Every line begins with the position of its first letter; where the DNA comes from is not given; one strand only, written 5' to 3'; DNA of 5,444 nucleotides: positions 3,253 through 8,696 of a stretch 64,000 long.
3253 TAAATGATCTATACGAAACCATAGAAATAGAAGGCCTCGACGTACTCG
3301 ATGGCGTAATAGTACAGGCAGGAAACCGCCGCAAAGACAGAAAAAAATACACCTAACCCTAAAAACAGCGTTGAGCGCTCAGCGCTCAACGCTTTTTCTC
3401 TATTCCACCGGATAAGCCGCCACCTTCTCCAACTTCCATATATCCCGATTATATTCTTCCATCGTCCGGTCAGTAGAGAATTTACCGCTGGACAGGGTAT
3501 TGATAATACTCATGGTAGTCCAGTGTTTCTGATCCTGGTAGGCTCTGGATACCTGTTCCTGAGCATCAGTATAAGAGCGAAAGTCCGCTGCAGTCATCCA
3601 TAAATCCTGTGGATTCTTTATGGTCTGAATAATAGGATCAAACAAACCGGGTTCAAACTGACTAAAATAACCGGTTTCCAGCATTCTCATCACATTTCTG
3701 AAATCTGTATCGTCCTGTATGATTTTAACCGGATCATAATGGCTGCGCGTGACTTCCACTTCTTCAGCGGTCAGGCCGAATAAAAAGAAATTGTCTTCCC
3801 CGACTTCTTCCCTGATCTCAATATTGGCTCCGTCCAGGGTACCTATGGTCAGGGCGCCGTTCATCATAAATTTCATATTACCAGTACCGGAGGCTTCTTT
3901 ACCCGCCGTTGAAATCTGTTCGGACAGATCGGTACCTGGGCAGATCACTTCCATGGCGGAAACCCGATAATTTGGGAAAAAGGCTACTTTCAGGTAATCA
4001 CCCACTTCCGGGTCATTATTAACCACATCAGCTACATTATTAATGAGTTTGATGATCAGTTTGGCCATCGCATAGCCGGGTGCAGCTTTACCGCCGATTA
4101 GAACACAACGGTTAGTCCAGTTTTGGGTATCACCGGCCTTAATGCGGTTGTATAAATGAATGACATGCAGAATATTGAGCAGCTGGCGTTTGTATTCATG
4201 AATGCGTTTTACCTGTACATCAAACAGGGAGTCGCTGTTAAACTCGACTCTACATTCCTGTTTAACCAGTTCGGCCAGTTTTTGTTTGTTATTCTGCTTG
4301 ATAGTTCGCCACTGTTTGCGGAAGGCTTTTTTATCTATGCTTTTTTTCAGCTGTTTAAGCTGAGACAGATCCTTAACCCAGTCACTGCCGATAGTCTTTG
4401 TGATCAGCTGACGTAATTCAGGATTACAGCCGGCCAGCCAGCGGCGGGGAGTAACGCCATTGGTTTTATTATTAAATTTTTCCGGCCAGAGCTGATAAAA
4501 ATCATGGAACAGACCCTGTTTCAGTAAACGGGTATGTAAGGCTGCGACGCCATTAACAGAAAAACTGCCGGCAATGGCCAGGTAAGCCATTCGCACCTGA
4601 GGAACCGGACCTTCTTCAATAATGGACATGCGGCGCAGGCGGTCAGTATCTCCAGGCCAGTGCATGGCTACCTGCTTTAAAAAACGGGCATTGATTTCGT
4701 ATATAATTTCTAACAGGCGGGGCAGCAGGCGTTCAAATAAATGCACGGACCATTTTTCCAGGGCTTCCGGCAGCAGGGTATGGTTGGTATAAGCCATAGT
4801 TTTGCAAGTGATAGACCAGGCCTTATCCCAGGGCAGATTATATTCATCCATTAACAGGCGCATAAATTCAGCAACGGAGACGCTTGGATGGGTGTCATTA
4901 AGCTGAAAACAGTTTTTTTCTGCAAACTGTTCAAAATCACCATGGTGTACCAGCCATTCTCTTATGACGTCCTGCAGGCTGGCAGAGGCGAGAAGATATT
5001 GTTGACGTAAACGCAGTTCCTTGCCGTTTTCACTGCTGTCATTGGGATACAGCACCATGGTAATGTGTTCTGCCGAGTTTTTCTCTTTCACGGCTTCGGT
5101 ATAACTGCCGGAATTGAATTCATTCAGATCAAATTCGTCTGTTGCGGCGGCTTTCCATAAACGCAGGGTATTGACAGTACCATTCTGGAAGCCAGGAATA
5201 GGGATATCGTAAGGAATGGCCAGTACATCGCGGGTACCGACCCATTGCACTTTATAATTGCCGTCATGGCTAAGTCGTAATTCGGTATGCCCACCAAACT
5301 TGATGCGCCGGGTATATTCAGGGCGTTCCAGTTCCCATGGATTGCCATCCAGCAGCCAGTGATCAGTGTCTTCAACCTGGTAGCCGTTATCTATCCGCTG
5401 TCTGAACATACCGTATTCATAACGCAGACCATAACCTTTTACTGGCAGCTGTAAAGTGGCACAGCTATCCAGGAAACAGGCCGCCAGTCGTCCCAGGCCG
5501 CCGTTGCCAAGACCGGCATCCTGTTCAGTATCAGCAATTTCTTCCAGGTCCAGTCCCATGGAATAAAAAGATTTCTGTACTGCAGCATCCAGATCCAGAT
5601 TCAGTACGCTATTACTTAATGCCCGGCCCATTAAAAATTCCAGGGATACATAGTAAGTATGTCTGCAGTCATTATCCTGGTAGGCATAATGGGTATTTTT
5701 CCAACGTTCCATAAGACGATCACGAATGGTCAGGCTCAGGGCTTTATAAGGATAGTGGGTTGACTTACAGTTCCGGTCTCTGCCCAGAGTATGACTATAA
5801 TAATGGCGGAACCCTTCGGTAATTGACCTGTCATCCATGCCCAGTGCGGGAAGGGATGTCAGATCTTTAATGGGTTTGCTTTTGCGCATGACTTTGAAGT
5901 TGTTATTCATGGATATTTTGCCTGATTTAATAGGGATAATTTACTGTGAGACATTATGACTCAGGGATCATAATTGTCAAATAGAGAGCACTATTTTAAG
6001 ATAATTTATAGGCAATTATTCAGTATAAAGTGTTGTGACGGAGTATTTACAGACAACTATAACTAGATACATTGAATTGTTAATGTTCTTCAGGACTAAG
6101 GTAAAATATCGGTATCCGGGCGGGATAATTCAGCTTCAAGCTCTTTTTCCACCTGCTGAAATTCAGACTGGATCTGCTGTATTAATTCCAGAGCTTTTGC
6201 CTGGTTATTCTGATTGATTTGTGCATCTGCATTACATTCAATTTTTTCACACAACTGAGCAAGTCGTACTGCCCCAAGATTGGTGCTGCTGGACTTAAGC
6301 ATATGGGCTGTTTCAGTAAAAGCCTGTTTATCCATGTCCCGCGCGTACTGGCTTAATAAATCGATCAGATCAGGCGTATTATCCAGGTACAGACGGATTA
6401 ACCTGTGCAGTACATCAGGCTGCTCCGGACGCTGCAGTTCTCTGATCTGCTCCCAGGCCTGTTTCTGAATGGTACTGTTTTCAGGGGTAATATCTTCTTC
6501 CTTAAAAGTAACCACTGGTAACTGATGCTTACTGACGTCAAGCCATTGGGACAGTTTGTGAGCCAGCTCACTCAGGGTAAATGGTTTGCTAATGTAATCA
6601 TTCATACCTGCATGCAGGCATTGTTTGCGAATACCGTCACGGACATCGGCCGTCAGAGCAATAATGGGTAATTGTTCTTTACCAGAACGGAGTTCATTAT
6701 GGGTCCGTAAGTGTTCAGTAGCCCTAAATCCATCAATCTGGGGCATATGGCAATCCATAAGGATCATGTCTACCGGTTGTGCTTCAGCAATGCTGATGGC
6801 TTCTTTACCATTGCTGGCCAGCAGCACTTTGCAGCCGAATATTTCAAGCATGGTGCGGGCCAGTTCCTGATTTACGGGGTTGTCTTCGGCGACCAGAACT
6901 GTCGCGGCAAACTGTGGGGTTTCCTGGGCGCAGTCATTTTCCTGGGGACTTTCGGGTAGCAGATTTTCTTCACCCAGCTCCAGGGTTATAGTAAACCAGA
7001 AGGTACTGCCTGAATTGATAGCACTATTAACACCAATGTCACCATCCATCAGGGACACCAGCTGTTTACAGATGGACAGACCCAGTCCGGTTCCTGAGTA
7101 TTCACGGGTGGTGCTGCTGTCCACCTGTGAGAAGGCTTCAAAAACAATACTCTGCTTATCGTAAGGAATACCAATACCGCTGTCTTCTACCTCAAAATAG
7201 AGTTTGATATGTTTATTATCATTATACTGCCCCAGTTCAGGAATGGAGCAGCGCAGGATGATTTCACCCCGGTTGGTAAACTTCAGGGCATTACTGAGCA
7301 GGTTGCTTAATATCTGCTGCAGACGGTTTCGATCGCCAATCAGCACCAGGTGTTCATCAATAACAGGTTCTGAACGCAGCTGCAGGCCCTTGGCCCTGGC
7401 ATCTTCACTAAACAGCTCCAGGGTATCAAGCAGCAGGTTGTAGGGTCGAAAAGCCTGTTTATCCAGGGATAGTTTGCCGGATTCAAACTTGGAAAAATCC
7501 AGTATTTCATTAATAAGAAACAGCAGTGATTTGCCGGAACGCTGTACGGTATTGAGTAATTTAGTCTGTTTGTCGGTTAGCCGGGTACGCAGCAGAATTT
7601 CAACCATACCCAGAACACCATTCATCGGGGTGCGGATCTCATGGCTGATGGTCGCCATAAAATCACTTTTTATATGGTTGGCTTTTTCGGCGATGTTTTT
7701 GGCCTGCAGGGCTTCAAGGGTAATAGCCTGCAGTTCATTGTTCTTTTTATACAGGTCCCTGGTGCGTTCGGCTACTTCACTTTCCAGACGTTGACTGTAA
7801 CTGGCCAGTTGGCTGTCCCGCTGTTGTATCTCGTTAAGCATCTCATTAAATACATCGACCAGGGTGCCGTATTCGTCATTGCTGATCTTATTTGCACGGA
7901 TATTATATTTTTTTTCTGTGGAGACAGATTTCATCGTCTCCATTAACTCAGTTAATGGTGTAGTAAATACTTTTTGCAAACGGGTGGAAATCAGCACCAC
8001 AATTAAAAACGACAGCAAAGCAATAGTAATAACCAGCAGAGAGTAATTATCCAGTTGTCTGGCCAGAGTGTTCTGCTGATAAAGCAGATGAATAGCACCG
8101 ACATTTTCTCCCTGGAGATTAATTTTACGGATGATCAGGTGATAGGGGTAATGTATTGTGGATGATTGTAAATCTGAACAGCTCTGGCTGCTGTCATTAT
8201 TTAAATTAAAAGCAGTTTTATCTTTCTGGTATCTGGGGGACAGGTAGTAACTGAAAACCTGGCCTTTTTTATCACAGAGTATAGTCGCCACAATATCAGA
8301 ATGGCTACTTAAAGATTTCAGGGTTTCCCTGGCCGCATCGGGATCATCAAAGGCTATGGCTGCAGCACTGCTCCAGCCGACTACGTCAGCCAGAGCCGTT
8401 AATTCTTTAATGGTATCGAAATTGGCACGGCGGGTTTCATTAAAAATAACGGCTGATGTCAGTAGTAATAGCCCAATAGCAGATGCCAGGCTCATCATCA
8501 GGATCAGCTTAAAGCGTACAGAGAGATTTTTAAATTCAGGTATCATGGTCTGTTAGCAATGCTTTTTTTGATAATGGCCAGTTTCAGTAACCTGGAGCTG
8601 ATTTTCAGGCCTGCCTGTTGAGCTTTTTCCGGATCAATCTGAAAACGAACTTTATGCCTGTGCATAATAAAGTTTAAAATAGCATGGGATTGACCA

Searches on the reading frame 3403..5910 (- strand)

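Call 94: search_protein_families(library=padloc, proteins=[window:3403-5910:-], max_evalue=0.001)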
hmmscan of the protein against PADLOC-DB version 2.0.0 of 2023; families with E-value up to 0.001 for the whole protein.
window:3403-5910:- (836 aa): 0 families

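Call 95: search_protein_families(library=pfam, proteins=[window:3403-5910:-], max_evalue=0.000001)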
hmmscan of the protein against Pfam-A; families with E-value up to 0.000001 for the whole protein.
window:3403-5910:- (836 aa): 1 family
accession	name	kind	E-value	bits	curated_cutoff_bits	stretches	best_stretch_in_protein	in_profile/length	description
PF00343.26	Phosphorylase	-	0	1115.2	27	1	117-827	3-713/713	Carbohydrate phosphorylase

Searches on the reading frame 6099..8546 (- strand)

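Call 94: search_protein_families(library=padloc, proteins=[window:6099-8546:-], max_evalue=0.001)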
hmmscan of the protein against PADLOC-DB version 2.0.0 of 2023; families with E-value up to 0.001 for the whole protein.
window:6099-8546:- (816 aa): 1 family
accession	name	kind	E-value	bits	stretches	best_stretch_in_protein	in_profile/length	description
PDLC04055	PD-T4-6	-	3.5e-07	27.3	1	536-672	354-486/496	-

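Call 95: search_protein_families(library=pfam, proteins=[window:6099-8546:-], max_evalue=0.000001)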
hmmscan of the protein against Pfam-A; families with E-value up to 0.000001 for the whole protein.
window:6099-8546:- (816 aa): 5 families
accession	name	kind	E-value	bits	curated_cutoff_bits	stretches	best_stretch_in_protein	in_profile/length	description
PF00072.30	Response_reg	-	7.6e-28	97.3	30.2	1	550-665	1-110/111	Response regulator receiver domain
PF02518.31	HATPase_c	-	1.1e-27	97.1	26.4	1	404-522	1-109/111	Histidine kinase-, DNA gyrase B-, and HSP90-like ATPase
PF00512.31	HisKA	-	3.2e-20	72.4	26.9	1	293-357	2-66/66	His Kinase A (phospho-acceptor) domain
PF17152.10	CHASE8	-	7e-14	52.4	27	1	47-154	7-101/102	Periplasmic sensor domain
PF01627.28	Hpt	-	4.5e-09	36.9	24.6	1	716-800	2-82/84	Hpt domain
